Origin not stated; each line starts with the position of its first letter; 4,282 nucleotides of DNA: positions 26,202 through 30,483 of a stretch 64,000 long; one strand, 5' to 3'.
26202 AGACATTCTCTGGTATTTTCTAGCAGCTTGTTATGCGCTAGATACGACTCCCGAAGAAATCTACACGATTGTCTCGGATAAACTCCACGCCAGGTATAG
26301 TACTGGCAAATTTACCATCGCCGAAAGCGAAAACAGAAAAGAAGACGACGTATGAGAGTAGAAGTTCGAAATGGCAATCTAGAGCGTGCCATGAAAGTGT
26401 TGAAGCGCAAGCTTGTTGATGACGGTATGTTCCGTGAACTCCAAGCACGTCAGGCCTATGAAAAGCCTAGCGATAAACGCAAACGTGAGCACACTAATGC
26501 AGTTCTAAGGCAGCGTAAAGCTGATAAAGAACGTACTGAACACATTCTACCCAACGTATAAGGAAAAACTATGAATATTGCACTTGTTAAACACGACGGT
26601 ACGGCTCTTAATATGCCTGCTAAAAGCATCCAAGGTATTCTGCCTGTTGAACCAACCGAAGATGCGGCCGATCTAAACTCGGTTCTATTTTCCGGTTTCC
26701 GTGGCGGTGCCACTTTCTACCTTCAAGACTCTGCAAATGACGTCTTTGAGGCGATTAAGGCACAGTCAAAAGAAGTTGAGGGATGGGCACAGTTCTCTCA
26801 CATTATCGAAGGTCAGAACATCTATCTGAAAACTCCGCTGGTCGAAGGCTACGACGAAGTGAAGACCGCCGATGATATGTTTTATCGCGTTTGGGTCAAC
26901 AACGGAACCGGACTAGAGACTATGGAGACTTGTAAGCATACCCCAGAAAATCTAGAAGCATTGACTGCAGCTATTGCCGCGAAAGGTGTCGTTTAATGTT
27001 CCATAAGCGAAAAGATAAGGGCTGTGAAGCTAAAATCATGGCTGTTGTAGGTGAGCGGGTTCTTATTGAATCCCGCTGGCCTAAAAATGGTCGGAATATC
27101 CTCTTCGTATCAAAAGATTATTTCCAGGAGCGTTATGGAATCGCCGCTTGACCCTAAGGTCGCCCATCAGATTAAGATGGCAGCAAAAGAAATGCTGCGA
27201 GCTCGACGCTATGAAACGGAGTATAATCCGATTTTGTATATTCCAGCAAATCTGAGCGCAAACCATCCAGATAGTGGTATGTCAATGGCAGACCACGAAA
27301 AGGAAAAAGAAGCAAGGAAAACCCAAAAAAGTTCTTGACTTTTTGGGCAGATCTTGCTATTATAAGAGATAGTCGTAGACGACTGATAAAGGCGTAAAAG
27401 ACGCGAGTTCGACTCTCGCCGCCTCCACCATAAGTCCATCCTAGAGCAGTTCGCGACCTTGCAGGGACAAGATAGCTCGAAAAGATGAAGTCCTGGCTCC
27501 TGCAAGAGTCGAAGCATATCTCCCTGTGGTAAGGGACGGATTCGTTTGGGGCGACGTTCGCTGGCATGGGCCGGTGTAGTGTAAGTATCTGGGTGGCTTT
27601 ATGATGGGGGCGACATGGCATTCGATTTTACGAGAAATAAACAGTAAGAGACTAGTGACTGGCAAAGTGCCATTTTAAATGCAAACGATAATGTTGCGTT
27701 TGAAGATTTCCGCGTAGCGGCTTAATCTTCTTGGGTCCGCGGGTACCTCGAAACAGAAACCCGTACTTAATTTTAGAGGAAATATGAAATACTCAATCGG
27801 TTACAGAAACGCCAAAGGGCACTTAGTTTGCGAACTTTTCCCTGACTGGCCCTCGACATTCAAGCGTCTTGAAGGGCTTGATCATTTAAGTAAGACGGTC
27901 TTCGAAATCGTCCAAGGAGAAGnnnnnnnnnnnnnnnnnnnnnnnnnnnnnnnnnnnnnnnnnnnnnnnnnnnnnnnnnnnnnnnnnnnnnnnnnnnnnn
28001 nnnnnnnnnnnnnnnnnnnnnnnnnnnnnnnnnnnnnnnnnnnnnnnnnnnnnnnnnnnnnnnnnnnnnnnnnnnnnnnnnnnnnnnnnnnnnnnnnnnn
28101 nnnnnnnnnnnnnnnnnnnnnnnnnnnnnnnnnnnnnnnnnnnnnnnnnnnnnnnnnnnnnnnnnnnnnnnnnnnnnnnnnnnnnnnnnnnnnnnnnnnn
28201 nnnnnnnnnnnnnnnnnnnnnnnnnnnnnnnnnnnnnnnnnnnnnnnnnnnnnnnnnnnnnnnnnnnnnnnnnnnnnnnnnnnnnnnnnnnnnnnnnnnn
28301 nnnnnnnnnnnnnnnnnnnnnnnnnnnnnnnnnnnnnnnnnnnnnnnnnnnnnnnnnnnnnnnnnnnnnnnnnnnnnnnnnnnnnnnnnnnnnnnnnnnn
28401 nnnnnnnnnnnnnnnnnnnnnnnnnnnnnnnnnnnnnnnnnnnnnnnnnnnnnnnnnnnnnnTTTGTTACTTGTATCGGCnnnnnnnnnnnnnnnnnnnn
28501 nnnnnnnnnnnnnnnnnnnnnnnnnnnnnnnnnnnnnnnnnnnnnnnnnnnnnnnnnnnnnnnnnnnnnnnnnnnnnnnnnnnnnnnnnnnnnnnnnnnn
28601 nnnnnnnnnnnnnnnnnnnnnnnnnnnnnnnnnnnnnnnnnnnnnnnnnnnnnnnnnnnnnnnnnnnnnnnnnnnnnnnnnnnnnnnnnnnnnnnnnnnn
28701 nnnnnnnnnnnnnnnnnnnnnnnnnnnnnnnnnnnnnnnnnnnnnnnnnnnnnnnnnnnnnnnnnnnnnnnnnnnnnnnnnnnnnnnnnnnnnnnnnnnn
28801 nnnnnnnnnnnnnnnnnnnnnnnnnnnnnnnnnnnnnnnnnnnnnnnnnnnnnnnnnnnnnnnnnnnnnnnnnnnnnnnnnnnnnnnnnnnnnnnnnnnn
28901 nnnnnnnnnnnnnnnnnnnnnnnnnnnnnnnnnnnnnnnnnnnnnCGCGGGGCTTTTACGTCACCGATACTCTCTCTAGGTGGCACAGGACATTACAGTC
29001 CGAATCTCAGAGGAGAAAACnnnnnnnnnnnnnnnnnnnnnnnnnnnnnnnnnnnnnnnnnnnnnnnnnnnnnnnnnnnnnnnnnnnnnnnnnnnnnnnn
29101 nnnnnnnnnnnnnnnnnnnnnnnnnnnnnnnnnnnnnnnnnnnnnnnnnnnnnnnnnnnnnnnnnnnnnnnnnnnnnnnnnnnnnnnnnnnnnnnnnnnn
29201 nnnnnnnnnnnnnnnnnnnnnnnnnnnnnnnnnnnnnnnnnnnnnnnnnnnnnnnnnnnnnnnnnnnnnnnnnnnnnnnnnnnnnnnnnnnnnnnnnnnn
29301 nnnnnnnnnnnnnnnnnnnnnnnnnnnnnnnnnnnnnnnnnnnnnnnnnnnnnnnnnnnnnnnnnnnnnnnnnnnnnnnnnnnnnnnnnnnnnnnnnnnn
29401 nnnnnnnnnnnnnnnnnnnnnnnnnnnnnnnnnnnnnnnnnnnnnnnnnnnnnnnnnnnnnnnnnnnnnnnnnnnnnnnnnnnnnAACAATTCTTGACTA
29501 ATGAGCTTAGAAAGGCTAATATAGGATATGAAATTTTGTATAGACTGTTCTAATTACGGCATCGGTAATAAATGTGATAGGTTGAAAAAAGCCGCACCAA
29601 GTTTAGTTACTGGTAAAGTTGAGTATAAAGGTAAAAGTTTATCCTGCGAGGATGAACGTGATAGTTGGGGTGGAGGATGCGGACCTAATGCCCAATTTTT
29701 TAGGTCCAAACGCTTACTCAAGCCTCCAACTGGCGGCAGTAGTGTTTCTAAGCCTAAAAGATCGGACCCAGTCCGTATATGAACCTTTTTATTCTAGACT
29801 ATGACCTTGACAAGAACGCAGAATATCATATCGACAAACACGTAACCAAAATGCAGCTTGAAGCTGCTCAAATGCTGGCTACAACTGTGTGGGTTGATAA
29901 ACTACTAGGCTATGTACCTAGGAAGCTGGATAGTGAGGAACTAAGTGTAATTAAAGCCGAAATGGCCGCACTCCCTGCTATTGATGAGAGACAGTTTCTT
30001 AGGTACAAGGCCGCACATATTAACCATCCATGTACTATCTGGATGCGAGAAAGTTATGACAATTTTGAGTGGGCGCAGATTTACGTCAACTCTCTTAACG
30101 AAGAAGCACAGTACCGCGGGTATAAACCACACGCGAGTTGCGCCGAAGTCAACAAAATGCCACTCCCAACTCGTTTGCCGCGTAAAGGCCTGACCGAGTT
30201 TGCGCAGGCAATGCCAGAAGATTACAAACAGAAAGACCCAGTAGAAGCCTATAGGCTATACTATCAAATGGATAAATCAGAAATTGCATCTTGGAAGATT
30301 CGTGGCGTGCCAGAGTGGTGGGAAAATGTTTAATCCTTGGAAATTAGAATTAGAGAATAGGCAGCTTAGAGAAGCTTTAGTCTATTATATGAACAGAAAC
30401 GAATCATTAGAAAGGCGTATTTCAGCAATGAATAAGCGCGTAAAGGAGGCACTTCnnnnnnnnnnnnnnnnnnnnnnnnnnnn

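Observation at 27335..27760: Phage-encoded tmRNA in a circularly permuted (two-piece) arrangement, tag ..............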

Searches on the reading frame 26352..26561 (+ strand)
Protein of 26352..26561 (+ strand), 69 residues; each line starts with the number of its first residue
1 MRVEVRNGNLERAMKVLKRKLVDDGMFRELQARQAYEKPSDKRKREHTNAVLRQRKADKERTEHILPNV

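Call 17: search_protein_families(library=phrogs, proteins=[window:26352-26561:+], max_evalue=0.001)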
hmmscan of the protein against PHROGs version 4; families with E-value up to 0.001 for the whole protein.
window:26352-26561:+ (69 aa): 1 family
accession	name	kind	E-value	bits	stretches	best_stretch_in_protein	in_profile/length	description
phrog_21469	-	moron, auxiliary metabolic gene and host takeover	1.8e-12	48.3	1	5-61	7-63/71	ribosomal protein S21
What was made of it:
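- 26352..26561 (+): Context: ribosomal protein S21 (rpsU-like) gene, about 0.8 kb upstream of the tmRNA promoter. phrog_21469, E 1.8e-12 (call 17).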

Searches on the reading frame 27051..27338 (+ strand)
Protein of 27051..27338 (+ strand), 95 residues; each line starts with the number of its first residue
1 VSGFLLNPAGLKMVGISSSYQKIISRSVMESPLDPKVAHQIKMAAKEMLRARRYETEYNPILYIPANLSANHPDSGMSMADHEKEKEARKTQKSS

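Call 17: search_protein_families(library=phrogs, proteins=[window:27051-27338:+], max_evalue=0.001)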
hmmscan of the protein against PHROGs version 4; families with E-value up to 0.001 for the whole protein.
window:27051-27338:+ (95 aa): 0 families

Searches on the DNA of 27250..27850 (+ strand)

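Call 4: search_dna_similar(query=window:27300-27800:+, collection=phages, mode=distant, max_rows=40)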
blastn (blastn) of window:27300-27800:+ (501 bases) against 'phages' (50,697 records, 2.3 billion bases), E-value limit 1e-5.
No match.
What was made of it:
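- Closest known: Permuted tmRNAs of cultured phages: Sphingobium phage Lacusarx ssrA. Different: No blastn similarity of the whole gene to any GenBank phage (call 4).
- Tried and rejected: blastn of the whole gene against GenBank phages found no match (call 4).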

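Call 33: search_rna_families(source=window, start=27250, end=27850, threshold=evalue, max_evalue=1)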
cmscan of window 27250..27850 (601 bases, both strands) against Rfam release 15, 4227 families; matches with E-value up to 1: 2.
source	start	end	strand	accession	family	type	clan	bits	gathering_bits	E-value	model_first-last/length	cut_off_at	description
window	27371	27725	+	RF04321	tmRNA_permuted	Gene;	-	86.8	47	2.8e-17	1-213/213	no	permuted transfer-messenger RNA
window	27331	27767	+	RF01849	alpha_tmRNA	Gene;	CL00001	69.3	50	7.4e-19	1-355/355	no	Alphaproteobacteria transfer-messenger RNA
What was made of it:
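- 27431..27605 (+): Intervening segment (175 nt), predicted to be excised. It is a multibranched fold whose two ends pair (about 27429-27447 with 27585-27603). This brings CCA next to G1 and leaves a short leader upstream of G1 (UGAU, 27602-27605; its first two bases join the predicted closing helix). No Rfam family matches it even at E<=1 (call 33).
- Closest known: Permuted tmRNAs of cultured phages: Sphingobium phage Lacusarx ssrA. Different: No glutamine riboswitch like the one in Melnitz and Mosig (call 33).
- Tried and rejected: An Rfam E-value-level scan of the spacer for riboswitches or other RNAs found nothing (call 33).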

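Call 44: search_dna_similar(query=window:27388-27432:+, collection=phages, mode=distant, max_evalue=10, max_rows=40)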
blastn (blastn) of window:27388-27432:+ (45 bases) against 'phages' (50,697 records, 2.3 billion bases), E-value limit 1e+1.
Records with a match: 295; places in all: 297; records where one place covers at least 80% of the query: 1.
Best place of each record, by identity: >=99% 20; 95-99% 215; 90-95% 18; 80-90% 42.
By first word of the organism name: Salmonella 140; Escherichia 53; Mycobacterium 23; Streptomyces 13; Bacteriophage 6; Lactococcus 5; Phage 5; Bacillus 4; Erwinia 4; Methylophilales 4; and 24 more.
By host as written in the record: Salmonella enterica subsp. enterica serovar Enteritidis PT1 29; - 24; Escherichia coli 14; Salmonella enterica subsp. enterica 13; Escherichia coli K-12 12; Salmonella enterica subsp. enterica serovar Typhimurium 10; Mycobacterium smegmatis mc2 155 10; Salmonella enterica subsp. enterica serovar Enteritidis 7; and 95 more.
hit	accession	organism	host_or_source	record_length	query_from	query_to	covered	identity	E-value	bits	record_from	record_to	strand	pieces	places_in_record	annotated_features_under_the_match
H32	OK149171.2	Alcaligenes phage vB_Af_QDWS595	Alcaligenes faecalis 10106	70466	13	45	73%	90.9%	4e-4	47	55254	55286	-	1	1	none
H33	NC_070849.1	Alcaligenes phage vB_Af_QDWS595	Alcaligenes faecalis 10106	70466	13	45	73%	90.9%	4e-4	47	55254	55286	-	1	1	none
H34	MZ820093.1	Streptomyces phage Forrest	Streptomyces viridochromogenes DSM40736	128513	3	39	82%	80.0%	8e-1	36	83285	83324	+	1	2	151: tRNA-Ser | 152: hypothetical protein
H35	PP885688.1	Tunturiibacter phage Tunturi_5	Tunturiibacter psychrotolerans X4BP1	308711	13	44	71%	90.6%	1e-3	46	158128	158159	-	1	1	none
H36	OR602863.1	Moorella phage MCACPph1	Moorella sp. ACPs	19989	13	43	69%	87.1%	6e-2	39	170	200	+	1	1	integrase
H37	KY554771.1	Lactococcus phage AM4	Lactococcus lactis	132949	13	44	71%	84.4%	8e-1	37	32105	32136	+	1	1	none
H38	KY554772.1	Lactococcus phage AM5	Lactococcus lactis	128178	13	44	71%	84.4%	8e-1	37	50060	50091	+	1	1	none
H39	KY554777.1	Lactococcus phage LW81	Lactococcus lactis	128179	13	44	71%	84.4%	8e-1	37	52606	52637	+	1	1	none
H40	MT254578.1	Bacillus phage Izhevsk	Bacillus cereus VKM B-370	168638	12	43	71%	84.4%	8e-1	37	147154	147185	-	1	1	tRNA-Ala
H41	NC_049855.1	Lactococcus phage LW81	Lactococcus lactis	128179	13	44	71%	84.4%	8e-1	37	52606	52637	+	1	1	none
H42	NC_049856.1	Lactococcus phage AM4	Lactococcus lactis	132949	13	44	71%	84.4%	8e-1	37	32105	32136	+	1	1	none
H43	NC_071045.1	Bacillus phage Izhevsk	Bacillus cereus VKM B-370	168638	12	43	71%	84.4%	8e-1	37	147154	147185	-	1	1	tRNA-Ala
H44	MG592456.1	Vibrio phage 1.081.O._10N.286.52.C2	Shewanella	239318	11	43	73%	81.8%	3e+0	34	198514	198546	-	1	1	tRNA-Gly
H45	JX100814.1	Caulobacter phage CcrRogue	Caulobacter vibrioides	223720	11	43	73%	81.8%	3e+0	34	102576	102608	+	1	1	none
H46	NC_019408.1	Caulobacter phage CcrRogue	Caulobacter vibrioides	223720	11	43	73%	81.8%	3e+0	34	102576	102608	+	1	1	none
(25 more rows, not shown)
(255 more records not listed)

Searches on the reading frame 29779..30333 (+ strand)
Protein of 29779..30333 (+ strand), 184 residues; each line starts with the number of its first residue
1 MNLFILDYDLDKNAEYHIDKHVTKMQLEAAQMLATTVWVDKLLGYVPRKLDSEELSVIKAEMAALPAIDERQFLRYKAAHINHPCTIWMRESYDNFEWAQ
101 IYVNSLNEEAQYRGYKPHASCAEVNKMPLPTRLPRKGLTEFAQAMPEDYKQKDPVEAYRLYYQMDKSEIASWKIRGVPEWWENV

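Call 17: search_protein_families(library=phrogs, proteins=[window:29779-30333:+], max_evalue=0.001)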
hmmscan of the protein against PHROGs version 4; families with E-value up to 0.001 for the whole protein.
window:29779-30333:+ (184 aa): 1 family
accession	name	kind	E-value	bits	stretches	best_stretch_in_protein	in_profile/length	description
phrog_624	-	DNA, RNA and nucleotide metabolism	9.9e-43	148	1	1-183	1-159/309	DNA binding protein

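Call 59: search_dna_similar(query=window:29779-30333:+, collection=phages, mode=protein, max_rows=30)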
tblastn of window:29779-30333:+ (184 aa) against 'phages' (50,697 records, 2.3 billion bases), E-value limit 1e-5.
Records with a match: 498; places in all: 500; records where one place covers at least 80% of the query: 491.
Best place of each record, by identity: <60% 498.
By first word of the organism name: Synechococcus 189; Vibrio 82; Acinetobacter 69; Cyanophage 46; Pseudomonas 29; Prochlorococcus 20; Rhizobium 9; Aeromonas 6; Xanthomonas 6; Marine 5; and 21 more.
By host as written in the record: - 151; Synechococcus 30; Vibrio harveyi BAA-1116 23; Synechococcus sp. 20; Acinetobacter baumannii 19; Synechococcus sp. WH7803 15; Synechococcus sp. MW02 14; Pseudomonas aeruginosa 9; and 115 more.
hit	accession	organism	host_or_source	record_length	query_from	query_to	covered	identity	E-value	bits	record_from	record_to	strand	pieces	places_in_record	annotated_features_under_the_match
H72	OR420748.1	Roseobacter phage CRP-143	Paracoccaceae bacterium strain FZCC0023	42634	1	180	98%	39.8%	3e-27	112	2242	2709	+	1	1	pyrimidine dimer DNA glycosylase/endonuclease V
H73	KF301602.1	Caulobacter phage Cr30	Caulobacter crescentus CB15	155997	1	181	98%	38.4%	4e-25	106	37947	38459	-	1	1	hypothetical protein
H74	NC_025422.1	Caulobacter phage Cr30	Caulobacter crescentus CB15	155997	1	181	98%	38.4%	4e-25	106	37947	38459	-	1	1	DNA binding protein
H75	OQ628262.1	Aeromonas phage vB_AsaP_MQM1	Aeromonas salmonicida subsp. salmonicida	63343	1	181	98%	37.2%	3e-24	103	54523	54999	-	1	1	hypothetical protein (x2)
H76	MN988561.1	Rhizobium phage RHph_TM61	R. etli NXC12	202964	1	183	99%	36.3%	2e-22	99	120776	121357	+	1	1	hypothetical protein (x2)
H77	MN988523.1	Rhizobium phage RHph_TM2_3B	Rhizobium phaseoli T2_3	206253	1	183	99%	36.3%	2e-22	99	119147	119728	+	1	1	hypothetical protein (x2)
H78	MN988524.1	Rhizobium phage RHph_TM3_3_6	Rhizobium phaseoli T3_6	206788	1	183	99%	36.3%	2e-22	99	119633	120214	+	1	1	hypothetical protein (x2)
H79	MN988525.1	Rhizobium phage RHph_Y65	Rhizobium phaseoli INC1-2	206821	1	183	99%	36.3%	2e-22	99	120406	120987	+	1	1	hypothetical protein (x2)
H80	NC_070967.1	Rhizobium phage RHph_Y65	Rhizobium phaseoli INC1-2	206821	1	183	99%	36.3%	2e-22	99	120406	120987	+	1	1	hypothetical protein (x2)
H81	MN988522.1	Rhizobium phage RHph_TM40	Rhizobium leg. CIAT894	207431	1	183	99%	36.3%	2e-22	99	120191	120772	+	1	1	hypothetical protein (x2)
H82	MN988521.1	Rhizobium phage RHph_TM30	Rhizobium sp. N941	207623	1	183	99%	36.3%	2e-22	99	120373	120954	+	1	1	hypothetical protein (x2)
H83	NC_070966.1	Rhizobium phage RHph_TM30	Rhizobium sp. N941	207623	1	183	99%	36.3%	2e-22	99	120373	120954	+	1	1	hypothetical protein (x2)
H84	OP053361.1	Cyanophage S-TIM61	Synechococcus sp. CC9605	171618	1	184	100%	35.8%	1e-22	99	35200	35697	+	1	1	DNA-binding protein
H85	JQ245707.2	Cyanophage S-TIM5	Parasynechococcus marenigrum WH 8102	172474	1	184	100%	35.8%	1e-22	99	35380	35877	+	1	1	DNA-binding protein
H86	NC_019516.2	Cyanophage S-TIM5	Parasynechococcus marenigrum WH 8102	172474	1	184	100%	35.8%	1e-22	99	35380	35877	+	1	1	DNA binding protein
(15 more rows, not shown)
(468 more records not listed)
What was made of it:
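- Tried and rejected: The best hits for the endonuclease-V-like neighbour are a Roseobacter and a Caulobacter phage, with Rhizobium phages close behind, at 36-40% identity (call 59).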
